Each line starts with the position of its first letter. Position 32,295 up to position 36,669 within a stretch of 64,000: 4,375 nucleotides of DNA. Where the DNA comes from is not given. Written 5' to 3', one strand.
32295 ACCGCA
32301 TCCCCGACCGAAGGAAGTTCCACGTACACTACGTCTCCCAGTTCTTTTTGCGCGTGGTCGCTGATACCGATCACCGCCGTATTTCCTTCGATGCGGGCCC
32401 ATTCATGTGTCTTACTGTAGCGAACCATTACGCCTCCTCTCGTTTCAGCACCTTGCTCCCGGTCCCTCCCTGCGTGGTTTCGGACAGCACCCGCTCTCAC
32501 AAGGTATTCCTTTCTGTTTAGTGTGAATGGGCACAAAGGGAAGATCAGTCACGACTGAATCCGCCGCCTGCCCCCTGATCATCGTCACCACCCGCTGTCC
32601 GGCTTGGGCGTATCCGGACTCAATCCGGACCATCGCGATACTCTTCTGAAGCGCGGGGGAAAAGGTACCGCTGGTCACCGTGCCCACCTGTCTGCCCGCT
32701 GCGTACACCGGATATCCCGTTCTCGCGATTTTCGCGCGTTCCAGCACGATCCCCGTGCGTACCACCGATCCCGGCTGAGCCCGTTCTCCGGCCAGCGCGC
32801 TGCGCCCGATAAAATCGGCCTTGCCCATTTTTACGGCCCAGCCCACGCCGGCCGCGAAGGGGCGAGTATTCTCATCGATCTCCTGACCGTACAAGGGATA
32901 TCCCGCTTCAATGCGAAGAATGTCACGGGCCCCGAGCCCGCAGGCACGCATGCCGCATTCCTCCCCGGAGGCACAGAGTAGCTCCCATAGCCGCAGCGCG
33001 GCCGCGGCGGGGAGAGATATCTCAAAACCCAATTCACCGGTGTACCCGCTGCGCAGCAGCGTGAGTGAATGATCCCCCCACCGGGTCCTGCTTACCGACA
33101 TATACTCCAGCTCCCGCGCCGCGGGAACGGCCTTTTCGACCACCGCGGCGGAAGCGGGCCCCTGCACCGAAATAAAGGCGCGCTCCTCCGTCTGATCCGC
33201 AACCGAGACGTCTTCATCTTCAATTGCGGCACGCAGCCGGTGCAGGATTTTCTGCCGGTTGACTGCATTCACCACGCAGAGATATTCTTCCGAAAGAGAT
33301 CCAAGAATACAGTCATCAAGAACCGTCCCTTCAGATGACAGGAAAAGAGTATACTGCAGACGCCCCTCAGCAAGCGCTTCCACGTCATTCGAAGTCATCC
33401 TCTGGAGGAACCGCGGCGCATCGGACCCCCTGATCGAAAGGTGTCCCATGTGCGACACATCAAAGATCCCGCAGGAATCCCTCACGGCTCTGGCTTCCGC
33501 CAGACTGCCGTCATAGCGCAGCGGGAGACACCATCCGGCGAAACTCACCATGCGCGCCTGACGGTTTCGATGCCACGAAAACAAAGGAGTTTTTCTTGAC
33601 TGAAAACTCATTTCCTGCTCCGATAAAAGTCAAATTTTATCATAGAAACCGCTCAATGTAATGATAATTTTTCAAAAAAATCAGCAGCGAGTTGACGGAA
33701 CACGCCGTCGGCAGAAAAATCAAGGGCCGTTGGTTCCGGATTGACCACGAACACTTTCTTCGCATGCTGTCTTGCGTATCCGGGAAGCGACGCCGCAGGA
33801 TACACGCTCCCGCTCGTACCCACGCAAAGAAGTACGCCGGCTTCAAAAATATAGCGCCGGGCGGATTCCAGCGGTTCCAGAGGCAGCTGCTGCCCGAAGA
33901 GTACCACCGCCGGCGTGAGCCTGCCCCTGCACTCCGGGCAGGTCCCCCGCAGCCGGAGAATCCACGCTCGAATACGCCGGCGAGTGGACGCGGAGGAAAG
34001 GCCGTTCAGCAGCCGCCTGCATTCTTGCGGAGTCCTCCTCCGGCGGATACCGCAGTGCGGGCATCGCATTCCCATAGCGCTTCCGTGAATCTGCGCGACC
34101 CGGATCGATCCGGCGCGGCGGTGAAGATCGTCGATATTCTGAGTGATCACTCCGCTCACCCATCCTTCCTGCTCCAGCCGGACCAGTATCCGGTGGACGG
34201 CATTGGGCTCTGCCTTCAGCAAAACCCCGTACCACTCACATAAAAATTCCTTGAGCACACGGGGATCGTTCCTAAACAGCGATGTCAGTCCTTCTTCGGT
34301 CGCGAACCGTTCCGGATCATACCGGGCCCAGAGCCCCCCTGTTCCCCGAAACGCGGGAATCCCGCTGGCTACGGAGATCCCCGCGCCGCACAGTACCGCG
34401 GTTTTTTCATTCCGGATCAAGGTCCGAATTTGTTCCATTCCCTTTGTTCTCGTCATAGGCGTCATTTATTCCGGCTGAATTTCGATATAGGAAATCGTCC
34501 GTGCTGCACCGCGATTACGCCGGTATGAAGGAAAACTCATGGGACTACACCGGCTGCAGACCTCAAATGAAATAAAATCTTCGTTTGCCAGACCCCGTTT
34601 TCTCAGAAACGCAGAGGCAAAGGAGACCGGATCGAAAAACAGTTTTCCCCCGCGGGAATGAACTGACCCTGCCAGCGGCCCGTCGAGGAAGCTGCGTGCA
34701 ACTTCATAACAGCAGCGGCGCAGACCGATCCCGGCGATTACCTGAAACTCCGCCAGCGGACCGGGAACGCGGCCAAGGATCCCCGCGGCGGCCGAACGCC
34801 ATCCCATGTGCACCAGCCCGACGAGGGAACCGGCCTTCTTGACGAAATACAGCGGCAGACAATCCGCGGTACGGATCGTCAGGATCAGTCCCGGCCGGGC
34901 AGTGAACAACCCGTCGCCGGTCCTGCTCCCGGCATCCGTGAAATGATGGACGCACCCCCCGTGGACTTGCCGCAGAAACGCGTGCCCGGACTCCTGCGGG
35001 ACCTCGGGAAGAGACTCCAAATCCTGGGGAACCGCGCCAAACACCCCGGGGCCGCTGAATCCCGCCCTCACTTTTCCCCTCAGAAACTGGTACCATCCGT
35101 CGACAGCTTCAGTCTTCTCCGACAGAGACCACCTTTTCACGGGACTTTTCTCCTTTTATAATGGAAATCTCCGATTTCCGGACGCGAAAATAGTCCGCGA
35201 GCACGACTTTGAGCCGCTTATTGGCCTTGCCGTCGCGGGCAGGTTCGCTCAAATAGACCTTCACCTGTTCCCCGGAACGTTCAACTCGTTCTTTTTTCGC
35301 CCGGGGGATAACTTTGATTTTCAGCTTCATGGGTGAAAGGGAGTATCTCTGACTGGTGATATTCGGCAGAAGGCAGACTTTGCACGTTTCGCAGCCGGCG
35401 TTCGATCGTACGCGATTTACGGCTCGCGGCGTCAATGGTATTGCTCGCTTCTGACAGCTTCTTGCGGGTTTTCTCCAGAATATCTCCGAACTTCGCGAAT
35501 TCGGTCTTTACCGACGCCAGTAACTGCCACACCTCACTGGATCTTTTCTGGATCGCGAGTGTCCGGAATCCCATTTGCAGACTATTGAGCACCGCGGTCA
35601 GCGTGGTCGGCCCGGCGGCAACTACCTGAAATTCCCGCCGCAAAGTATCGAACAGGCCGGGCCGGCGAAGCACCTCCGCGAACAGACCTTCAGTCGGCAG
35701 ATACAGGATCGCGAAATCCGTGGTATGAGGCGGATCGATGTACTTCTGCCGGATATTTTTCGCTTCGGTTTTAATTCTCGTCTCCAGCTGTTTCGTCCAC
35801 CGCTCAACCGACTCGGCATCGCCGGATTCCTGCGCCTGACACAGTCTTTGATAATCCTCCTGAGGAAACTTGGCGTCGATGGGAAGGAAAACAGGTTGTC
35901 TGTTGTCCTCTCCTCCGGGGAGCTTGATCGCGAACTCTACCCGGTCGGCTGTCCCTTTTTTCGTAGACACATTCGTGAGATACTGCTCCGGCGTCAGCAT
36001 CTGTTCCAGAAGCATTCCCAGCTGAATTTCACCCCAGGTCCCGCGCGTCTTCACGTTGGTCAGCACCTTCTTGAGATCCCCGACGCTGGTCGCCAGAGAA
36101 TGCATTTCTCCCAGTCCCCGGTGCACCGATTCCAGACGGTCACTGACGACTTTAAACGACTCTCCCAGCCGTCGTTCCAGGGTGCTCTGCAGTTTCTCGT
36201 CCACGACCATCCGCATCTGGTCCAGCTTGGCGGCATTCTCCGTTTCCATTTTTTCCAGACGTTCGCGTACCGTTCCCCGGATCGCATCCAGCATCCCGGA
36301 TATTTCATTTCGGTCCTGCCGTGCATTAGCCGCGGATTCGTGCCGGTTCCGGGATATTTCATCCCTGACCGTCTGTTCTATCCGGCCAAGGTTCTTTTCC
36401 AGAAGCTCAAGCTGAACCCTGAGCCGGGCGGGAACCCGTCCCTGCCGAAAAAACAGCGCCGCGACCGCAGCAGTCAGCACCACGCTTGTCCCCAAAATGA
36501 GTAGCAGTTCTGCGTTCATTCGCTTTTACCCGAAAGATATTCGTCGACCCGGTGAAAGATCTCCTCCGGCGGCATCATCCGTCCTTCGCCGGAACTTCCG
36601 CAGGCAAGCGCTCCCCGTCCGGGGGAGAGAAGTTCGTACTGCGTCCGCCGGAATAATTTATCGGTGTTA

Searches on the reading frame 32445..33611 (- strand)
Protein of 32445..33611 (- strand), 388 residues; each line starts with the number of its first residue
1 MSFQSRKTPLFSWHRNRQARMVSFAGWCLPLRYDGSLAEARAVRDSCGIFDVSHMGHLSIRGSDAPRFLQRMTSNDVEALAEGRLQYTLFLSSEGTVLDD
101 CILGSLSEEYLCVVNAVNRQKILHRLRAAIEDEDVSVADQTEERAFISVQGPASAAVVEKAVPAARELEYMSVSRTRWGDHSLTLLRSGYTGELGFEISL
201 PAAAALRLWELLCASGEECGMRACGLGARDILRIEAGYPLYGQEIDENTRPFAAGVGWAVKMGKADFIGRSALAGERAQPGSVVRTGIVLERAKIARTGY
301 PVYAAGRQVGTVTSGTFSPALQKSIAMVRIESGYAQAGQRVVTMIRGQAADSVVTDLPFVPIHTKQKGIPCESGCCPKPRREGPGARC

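Call 13: search_protein_families(library=pfam, proteins=[window:32445-33611:-], max_evalue=0.001)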
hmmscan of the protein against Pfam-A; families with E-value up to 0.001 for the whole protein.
window:32445-33611:- (388 aa): 2 families
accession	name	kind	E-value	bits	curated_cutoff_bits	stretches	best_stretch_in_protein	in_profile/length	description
PF01571.26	GCV_T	-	2.7e-85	286.1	25.6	1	11-259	2-255/255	Aminomethyltransferase folate-binding domain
PF08669.17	GCV_T_C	-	2.2e-18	66.3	25.9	1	286-360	4-79/80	Glycine cleavage T-protein C-terminal barrel domain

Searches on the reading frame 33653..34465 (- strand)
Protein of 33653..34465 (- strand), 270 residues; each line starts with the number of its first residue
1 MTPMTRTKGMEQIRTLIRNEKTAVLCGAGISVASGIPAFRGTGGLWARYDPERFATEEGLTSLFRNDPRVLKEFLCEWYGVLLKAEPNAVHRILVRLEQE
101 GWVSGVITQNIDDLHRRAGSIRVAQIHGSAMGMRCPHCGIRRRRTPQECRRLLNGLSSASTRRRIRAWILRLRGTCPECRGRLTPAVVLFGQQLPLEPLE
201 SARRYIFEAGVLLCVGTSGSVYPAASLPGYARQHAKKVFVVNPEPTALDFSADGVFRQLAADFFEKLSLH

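Call 13: search_protein_families(library=pfam, proteins=[window:33653-34465:-], max_evalue=0.001)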
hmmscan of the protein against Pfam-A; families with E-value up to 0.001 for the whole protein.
window:33653-34465:- (270 aa): 1 family
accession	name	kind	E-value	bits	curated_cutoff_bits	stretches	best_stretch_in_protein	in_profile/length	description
PF02146.23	SIR2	-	2.8e-41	141.9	24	1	27-223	1-180/180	Sir2 family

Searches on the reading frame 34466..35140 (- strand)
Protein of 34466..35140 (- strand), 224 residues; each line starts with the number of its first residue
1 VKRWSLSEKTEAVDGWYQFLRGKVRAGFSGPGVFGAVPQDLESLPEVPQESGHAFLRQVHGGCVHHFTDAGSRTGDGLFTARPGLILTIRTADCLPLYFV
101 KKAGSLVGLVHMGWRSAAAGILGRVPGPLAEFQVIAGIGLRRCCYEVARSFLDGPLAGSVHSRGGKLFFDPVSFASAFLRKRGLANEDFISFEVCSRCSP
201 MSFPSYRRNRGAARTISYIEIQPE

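Call 13: search_protein_families(library=pfam, proteins=[window:34466-35140:-], max_evalue=0.001)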
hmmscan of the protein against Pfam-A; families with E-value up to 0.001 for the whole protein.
window:34466-35140:- (224 aa): 1 family
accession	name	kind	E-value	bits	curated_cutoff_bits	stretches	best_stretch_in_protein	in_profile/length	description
PF02578.20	Cu-oxidase_4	-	4.2e-27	95.5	22.9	1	52-214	45-232/238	Multi-copper polyphenol oxidoreductase laccase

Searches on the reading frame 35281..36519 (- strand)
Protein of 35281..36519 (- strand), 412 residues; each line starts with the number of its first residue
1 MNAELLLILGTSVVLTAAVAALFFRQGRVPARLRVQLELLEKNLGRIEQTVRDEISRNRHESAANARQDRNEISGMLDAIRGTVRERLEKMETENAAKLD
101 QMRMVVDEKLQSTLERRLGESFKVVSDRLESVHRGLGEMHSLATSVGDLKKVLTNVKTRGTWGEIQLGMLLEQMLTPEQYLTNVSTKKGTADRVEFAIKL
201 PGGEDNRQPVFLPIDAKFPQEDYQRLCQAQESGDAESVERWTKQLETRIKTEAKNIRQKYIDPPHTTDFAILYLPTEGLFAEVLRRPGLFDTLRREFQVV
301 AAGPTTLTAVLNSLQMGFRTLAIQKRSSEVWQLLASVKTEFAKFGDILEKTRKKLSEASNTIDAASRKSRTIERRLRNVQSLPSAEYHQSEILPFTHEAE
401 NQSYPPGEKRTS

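Call 13: search_protein_families(library=pfam, proteins=[window:35281-36519:-], max_evalue=0.001)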
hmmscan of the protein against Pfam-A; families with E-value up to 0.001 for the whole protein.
window:35281-36519:- (412 aa): 2 families
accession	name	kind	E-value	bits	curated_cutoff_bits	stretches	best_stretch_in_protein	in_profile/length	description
PF02646.22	RmuC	-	3.8e-77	259.7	26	1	98-385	2-287/291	RmuC family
PF04513.17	Baculo_PEP_C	-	0.00028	21.4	38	0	71-158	16-106/140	Baculovirus polyhedron envelope protein, PEP, C terminus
